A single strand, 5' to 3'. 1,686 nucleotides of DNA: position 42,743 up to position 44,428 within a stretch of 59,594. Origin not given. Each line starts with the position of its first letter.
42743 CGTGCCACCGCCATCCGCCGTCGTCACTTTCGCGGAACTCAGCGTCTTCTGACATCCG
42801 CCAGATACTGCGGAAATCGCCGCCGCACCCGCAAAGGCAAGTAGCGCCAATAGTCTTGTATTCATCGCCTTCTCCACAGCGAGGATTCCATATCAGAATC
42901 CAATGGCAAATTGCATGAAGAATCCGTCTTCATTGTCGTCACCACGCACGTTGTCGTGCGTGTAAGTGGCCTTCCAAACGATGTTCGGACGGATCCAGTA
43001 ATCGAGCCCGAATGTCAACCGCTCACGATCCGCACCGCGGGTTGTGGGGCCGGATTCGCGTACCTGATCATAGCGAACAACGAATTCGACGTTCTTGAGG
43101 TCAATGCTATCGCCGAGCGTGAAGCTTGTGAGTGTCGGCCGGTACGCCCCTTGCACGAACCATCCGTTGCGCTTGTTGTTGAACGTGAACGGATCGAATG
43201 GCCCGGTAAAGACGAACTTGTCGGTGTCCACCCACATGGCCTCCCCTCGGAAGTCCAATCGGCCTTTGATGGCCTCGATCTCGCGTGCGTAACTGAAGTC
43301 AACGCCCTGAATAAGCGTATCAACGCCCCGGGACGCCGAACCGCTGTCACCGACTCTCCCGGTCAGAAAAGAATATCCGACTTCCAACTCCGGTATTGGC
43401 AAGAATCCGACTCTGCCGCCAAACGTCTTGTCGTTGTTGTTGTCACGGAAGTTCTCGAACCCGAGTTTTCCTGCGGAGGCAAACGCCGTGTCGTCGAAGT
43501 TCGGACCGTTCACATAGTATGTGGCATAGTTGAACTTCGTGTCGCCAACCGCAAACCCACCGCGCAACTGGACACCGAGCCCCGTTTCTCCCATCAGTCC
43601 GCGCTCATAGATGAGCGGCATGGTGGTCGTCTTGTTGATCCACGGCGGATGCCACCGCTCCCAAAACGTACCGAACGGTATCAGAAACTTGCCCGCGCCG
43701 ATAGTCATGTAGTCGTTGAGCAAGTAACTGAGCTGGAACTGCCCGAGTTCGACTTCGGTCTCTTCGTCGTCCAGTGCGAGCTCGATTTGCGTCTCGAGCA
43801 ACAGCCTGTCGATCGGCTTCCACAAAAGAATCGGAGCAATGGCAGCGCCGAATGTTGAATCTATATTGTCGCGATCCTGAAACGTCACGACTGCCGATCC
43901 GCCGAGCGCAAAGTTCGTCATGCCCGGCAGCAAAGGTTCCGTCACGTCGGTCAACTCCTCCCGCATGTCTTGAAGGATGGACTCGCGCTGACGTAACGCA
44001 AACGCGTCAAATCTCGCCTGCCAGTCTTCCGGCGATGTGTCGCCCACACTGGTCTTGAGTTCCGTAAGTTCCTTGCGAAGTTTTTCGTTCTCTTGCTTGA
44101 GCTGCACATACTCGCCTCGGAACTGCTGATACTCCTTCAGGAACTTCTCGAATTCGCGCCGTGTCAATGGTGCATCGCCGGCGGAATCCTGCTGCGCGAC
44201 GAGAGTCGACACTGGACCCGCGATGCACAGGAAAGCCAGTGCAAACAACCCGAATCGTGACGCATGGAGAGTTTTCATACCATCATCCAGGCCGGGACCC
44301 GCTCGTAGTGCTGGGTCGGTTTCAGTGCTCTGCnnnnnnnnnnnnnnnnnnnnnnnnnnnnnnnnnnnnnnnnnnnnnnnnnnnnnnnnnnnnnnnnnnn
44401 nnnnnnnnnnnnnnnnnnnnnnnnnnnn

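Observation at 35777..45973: Ten-gene redox cluster spanning outer membrane to cytoplasmic NAD(P): candidate undescribed electron conduit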

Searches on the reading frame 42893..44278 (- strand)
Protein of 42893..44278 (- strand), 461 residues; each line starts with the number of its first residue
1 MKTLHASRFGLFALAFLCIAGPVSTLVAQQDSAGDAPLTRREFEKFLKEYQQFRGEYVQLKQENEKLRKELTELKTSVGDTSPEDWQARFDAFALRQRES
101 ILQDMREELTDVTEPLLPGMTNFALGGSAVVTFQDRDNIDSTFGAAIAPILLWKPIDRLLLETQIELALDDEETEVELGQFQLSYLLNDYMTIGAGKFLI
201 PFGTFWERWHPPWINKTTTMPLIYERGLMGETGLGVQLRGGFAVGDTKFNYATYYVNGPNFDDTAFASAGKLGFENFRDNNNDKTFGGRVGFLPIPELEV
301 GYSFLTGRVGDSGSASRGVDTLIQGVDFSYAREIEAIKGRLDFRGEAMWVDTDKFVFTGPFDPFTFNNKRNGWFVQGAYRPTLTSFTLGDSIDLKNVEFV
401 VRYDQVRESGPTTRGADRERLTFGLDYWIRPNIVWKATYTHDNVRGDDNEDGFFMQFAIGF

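Call 3: search_protein_families(library=pfam, proteins=[window:42893-44278:-], max_evalue=0.01)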
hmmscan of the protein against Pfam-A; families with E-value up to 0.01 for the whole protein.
window:42893-44278:- (461 aa): 2 families
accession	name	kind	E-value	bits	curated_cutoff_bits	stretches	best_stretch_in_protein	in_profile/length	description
PF07396.17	Porin_O_P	-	0.0014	18.4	20.9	0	369-447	263-349/370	Phosphate-selective porin O and P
PF02183.23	HALZ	-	0.0057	17.2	28.1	0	48-76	12-40/43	Homeobox associated leucine zipper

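Call 4: search_protein_families(library=ncbifam, proteins=[window:42893-44278:-], max_evalue=0.01)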
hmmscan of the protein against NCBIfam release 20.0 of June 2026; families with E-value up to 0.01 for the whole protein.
window:42893-44278:- (461 aa): 1 family
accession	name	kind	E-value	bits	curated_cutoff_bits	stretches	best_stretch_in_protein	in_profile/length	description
NF010725.0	PRK14127.1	equivalog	0.0057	17.1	91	1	45-79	36-70/111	cell division regulator GpsB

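Call 10: find_homologous_proteins(query=window:42893-44278:-, max_evalue=0.001)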
Query window:42893-44278:- (461 aa): 213 proteins with E <= 0.001 among 8000 candidates; the best 120 are listed.
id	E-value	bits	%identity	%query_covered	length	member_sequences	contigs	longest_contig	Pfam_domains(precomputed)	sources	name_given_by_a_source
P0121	0.0e+0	1062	100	100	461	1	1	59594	-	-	-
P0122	1.1e-244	831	75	100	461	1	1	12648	PF07396.18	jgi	jgi:Phosphate-selective porin O and P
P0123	3.7e-244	829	77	100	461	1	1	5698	PF07396.18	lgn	-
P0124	9.1e-233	792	73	100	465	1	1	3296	PF07396.18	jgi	jgi:hypothetical protein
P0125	2.2e-232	790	72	100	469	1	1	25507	PF07396.18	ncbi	-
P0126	4.5e-231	786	72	100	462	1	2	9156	PF07396.18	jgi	jgi:hypothetical protein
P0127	5.9e-230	782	71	100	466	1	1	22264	PF07396.18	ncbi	-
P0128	2.1e-228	777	75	94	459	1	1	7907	PF07396.18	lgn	-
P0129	4.0e-228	776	71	100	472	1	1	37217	PF07396.18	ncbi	-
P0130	1.0e-225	768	73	97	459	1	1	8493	-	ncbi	-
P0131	1.6e-223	761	68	100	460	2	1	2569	PF07396.18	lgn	-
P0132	9.6e-223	759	71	98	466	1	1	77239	PF07396.18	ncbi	-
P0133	1.2e-218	745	69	100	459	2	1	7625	-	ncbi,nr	ncbi:MAG: hypothetical protein IIC01_07155 [Planctomycetes bacterium]|nr:hypothetical protein [Planc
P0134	1.6e-217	741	68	100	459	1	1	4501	PF07396.18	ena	-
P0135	1.4e-216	738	68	100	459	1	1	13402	PF07396.18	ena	-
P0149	2.3e-196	672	64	94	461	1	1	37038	-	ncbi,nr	ncbi:MAG: hypothetical protein IID58_08640 [Proteobacteria bacterium]|nr:hypothetical protein [Pseud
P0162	1.5e-167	577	57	94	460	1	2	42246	PF07396.18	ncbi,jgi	ncbi:MAG: porin [Planctomycetota bacterium]|jgi:hypothetical protein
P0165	6.0e-166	571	55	99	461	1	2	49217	PF07396.18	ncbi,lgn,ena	-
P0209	5.7e-80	288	37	97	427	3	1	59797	-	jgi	jgi:hypothetical protein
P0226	3.3e-76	275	40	89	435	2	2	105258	PF07396.18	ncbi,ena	-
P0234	1.8e-75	273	35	100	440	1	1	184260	-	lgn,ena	-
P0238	3.9e-75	272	38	94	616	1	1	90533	PF07396.18,PF13442.12,PF00034.27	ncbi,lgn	ncbi:MAG: c-type cytochrome [Opitutus sp.]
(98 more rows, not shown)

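Call 16: find_related_loci(query=A2, collection=metagenome_contigs, flank=10000)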
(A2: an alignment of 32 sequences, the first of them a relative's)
Query A2 (461 aa) in metagenome_contigs; peptide patterns used: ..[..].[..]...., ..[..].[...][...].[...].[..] (x = any residue, [..] = any of these).
600 stretches matched a pattern (row limit reached: there are more); 466 encode a relative of the query (tblastn E <= 1e-3); the best 80 are kept; 80 distinct loci.
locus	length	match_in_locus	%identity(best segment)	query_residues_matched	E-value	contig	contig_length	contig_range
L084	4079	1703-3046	67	14-461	0e+0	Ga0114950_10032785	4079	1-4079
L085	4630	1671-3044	54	1-460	7e-165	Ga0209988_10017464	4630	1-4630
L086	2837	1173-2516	53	2-461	3e-158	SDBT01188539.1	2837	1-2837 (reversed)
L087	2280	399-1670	40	10-461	4e-97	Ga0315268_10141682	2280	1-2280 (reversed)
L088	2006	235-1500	40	54-461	2e-95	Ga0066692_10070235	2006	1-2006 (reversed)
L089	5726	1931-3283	39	16-461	2e-90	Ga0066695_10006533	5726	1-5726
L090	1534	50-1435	37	11-461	1e-94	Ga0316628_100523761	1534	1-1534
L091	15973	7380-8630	39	54-461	7e-88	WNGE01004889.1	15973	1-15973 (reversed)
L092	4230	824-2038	41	56-461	3e-88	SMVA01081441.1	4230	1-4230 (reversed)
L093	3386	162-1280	43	97-461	2e-88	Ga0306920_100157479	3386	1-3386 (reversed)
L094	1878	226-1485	39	10-461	1e-91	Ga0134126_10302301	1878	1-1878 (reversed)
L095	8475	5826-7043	40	55-461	2e-85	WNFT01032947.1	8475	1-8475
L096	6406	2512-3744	39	54-461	8e-85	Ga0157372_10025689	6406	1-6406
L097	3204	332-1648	35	2-461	6e-86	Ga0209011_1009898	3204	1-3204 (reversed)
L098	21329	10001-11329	37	7-461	2e-84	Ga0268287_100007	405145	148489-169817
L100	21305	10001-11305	35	2-461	3e-84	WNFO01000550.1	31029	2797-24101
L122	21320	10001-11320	34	1-461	8e-81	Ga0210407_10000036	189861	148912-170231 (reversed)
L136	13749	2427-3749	38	2-461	1e-79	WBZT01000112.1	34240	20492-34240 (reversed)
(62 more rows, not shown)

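Call 17: find_encoding_contigs(protein=P0238, flank=10000, max_places=1)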
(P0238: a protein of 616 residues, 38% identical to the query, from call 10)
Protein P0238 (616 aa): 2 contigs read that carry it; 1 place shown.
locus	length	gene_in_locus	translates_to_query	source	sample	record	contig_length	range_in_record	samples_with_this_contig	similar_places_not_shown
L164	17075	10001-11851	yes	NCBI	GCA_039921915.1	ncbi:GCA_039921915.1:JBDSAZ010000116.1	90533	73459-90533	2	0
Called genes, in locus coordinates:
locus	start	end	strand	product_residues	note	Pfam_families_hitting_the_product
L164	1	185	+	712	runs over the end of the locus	PF07715:Plug, PF00593:TonB_dep_Rec_b-barrel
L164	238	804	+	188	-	-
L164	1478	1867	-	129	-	PF04002:RadC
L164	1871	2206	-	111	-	-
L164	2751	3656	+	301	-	PF10114:PocR, PF12833:HTH_18, PF00165:HTH_AraC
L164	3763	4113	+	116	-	-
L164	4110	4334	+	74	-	-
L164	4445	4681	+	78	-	PF11154:DUF2934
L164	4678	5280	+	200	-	PF04011:LemA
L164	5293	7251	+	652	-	PF01435:Peptidase_M48, PF05099:TerB (weak)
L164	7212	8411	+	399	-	PF01073:3Beta_HSD, PF01370:Epimerase, PF04321:RmlD_sub_bind, PF07993:NAD_binding_4 (faint), PF16363:GDP_Man_Dehyd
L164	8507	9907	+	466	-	PF03779:SPW, PF07884:VKOR, PF03779:SPW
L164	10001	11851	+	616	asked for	PF00034:Cytochrom_C, PF13442:Cytochrome_CBB3, PF07396:Porin_O_P (faint)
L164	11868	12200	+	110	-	-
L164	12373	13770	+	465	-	PF02321:OEP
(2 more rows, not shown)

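Call 19: find_encoding_contigs(protein=P0234, flank=10000, max_places=1)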
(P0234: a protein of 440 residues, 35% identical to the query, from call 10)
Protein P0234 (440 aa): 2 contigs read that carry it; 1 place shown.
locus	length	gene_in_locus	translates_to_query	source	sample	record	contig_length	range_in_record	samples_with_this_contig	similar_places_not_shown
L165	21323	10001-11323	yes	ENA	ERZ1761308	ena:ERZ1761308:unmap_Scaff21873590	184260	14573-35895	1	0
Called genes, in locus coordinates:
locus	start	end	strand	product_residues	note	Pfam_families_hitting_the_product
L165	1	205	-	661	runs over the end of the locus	PF02012:BNR (faint), PF00404:Dockerin_1 (weak)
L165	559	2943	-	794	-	PF00246:Peptidase_M14, PF00404:Dockerin_1 (weak)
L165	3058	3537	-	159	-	-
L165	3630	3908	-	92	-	-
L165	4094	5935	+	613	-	-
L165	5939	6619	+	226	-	PF01427:Peptidase_M15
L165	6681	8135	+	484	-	PF00324:AA_permease, PF13520:AA_permease_2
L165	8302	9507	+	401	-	-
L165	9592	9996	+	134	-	PF13442:Cytochrome_CBB3, PF00034:Cytochrom_C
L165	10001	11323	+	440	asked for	-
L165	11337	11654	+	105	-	-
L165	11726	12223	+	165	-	-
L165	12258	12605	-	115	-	PF03091:CutA1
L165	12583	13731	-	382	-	PF03054:tRNA_Me_trans, PF20259:tRNA_Me_trans_M, PF20258:tRNA_Me_trans_C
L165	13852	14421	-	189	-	PF02245:Pur_DNA_glyco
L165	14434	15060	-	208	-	PF03544:TonB_C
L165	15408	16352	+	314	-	PF01408:GFO_IDH_MocA, PF22725:GFO_IDH_MocA_C3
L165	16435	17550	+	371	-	PF02684:LpxB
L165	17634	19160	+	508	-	PF03901:Glyco_transf_22 (faint), PF13231:PMT_2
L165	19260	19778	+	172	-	PF01230:HIT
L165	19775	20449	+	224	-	-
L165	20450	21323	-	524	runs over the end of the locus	-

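Call 20: find_encoding_contigs(protein=P0226, flank=10000, max_places=1)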
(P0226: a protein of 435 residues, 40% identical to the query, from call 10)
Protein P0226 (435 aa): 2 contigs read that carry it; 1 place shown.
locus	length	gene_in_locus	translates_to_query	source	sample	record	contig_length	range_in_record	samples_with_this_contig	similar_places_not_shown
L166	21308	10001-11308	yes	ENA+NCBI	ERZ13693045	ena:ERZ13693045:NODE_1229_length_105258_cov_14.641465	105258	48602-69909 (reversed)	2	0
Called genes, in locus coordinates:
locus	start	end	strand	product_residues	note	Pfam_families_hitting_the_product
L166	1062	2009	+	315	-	PF01510:Amidase_2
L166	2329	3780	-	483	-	PF00072:Response_reg, PF00158:Sigma54_activat, PF14532:Sigma54_activ_2, PF07728:AAA_5, PF25601:AAA_lid_14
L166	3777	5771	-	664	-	PF25323:6TM_PilS (weak), PF08448:PAS_4, PF00512:HisKA (weak), PF02518:HATPase_c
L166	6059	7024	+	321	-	PF13183:Fer4_8 (faint), PF12838:Fer4_7 (weak), PF13247:Fer4_11, PF00037:Fer4 (weak), PF12797:Fer4_2 (weak), PF12837:Fer4_6 (weak), PF13237:Fer4_10 (weak), PF13247:Fer4_11, +2 more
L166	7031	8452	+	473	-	PF03916:NrfD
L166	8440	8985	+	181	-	-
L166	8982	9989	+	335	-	PF00034:Cytochrom_C, PF13442:Cytochrome_CBB3, PF11827:DUF3347 (weak)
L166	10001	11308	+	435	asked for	PF07396:Porin_O_P (faint)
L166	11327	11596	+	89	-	-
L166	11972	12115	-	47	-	PF18930:DUF5679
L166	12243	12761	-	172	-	PF02915:Rubrerythrin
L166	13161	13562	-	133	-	PF09969:DUF2203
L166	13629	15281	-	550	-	-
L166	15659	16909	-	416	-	-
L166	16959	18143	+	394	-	PF00108:Thiolase_N, PF00109:ketoacyl-synt (weak), PF02803:Thiolase_C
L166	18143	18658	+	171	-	-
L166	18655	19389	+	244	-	PF00561:Abhydrolase_1, PF12146:Hydrolase_4 (weak), PF12697:Abhydrolase_6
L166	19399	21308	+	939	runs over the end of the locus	PF04542:Sigma70_r2, PF04545:Sigma70_r4, PF08281:Sigma70_r4_2, PF17789:MG4 (faint), PF13620:CarboxypepD_reg (weak)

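Call 21: find_encoding_contigs(protein=P0165, flank=10000, max_places=1)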
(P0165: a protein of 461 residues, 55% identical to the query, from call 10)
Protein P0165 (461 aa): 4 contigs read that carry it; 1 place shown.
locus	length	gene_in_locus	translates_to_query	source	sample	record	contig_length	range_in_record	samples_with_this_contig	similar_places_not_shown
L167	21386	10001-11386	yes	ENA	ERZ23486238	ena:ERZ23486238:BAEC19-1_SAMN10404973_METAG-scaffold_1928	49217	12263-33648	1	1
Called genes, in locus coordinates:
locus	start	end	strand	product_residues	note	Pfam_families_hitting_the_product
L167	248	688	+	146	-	-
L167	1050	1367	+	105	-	PF01527:HTH_Tnp_1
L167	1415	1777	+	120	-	-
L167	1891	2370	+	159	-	PF00665:rve (weak), PF13683:rve_3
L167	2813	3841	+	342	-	PF03781:FGE-sulfatase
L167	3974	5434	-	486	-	PF00072:Response_reg, PF00158:Sigma54_activat, PF13191:AAA_16 (weak), PF14532:Sigma54_activ_2, PF07728:AAA_5 (weak), PF25601:AAA_lid_14, PF02954:HTH_8 (weak)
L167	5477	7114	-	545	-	PF00672:HAMP, PF00512:HisKA (faint), PF02518:HATPase_c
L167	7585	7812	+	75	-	-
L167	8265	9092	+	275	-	PF00034:Cytochrom_C, PF13442:Cytochrome_CBB3, PF00034:Cytochrom_C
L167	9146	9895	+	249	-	PF13715:CarbopepD_reg_2 (faint), PF14686:fn3_3 (weak), PF13620:CarboxypepD_reg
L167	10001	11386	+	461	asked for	PF07396:Porin_O_P (faint)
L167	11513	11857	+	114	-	-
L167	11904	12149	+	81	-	-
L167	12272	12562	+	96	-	-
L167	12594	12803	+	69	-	-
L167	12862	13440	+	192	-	PF13385:Laminin_G_3, PF07589:PEP_exosort_dom (faint)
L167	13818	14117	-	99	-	-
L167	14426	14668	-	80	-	-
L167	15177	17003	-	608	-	PF13522:GATase_6, PF13537:GATase_7, PF01380:SIS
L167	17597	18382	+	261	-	PF01618:MotA_ExbB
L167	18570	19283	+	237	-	PF13677:MotB_plug, PF00691:OmpA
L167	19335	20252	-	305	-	-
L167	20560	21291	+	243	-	-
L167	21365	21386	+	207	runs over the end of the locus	PF01467:CTP_transf_like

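Call 30: find_encoding_contigs(protein=P0209, flank=10000, max_places=1)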
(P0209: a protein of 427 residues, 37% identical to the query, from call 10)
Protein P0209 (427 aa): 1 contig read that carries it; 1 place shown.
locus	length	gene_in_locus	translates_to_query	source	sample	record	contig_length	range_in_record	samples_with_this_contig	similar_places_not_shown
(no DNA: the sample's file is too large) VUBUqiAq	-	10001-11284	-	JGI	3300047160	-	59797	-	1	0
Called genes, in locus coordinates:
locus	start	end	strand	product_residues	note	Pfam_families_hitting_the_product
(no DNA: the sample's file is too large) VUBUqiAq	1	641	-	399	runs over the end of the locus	PF25145:NfeD1b_N (faint)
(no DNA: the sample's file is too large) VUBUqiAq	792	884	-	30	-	-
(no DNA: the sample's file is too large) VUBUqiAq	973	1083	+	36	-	-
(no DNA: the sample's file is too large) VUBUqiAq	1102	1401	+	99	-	PF02922:CBM_48, PF16561:AMPK1_CBM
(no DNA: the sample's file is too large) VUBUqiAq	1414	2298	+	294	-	PF00582:Usp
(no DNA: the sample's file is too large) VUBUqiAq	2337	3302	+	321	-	PF00582:Usp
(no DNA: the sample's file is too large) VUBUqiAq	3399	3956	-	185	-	PF01814:Hemerythrin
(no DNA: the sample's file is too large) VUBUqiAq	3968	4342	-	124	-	-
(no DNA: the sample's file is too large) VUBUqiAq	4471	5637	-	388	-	PF01734:Patatin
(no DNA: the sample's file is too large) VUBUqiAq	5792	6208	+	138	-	PF01258:zf-dskA_traR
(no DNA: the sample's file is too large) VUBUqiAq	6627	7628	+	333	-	PF13187:Fer4_9 (faint), PF12838:Fer4_7 (weak), PF13247:Fer4_11, PF12797:Fer4_2 (weak), PF12837:Fer4_6 (weak), PF13237:Fer4_10 (weak), PF00037:Fer4 (weak), PF13247:Fer4_11 (weak)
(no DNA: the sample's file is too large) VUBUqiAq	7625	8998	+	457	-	PF03916:NrfD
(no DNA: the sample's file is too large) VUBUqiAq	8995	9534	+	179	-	-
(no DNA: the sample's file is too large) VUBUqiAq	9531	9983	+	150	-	PF00034:Cytochrom_C, PF13442:Cytochrome_CBB3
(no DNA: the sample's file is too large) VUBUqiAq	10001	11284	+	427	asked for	-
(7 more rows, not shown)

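Call 55: predict_structure(alignment_id=A2)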
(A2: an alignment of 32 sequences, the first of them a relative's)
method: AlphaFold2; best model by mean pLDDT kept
length: 461 residues; sequences in the alignment: 32
mean_pLDDT: 79.1   pTM: 0.69
mean pLDDT of the five models: 79.1, 79.0, 76.1, 74.4, 73.9
residues with pLDDT >= 90: 167; 70-90: 171; 50-70: 88; < 50: 35
segments of 3 or more residues with pLDDT < 50: 1-9, 15-37
pLDDT, mean of each block of 10 residues (from residue 1): 42 48 31 43 72 73 75 59 58 66 63 72 88 88 90 91 89 82 93 92 70 86 86 92 92 91 62 71 86 93 90 75 94 93 94 74 73 95 87 90 88 74 95 94 83 94 87
secondary structure, 60 per line:
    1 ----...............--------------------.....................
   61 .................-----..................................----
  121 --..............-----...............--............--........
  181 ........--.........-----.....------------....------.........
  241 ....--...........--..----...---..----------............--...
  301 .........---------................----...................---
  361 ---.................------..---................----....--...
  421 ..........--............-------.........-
elements in order: H5-19 H40-77 H83-116 E123-136 E142-156 E159-170 E173-188 E191-199 H205-209 H222-225 E232-244 E247-257 E284-295 E298-309 E319-334 E339-357 E364-380 E397-407 H412-415 E418-430 E433-444 E452-460
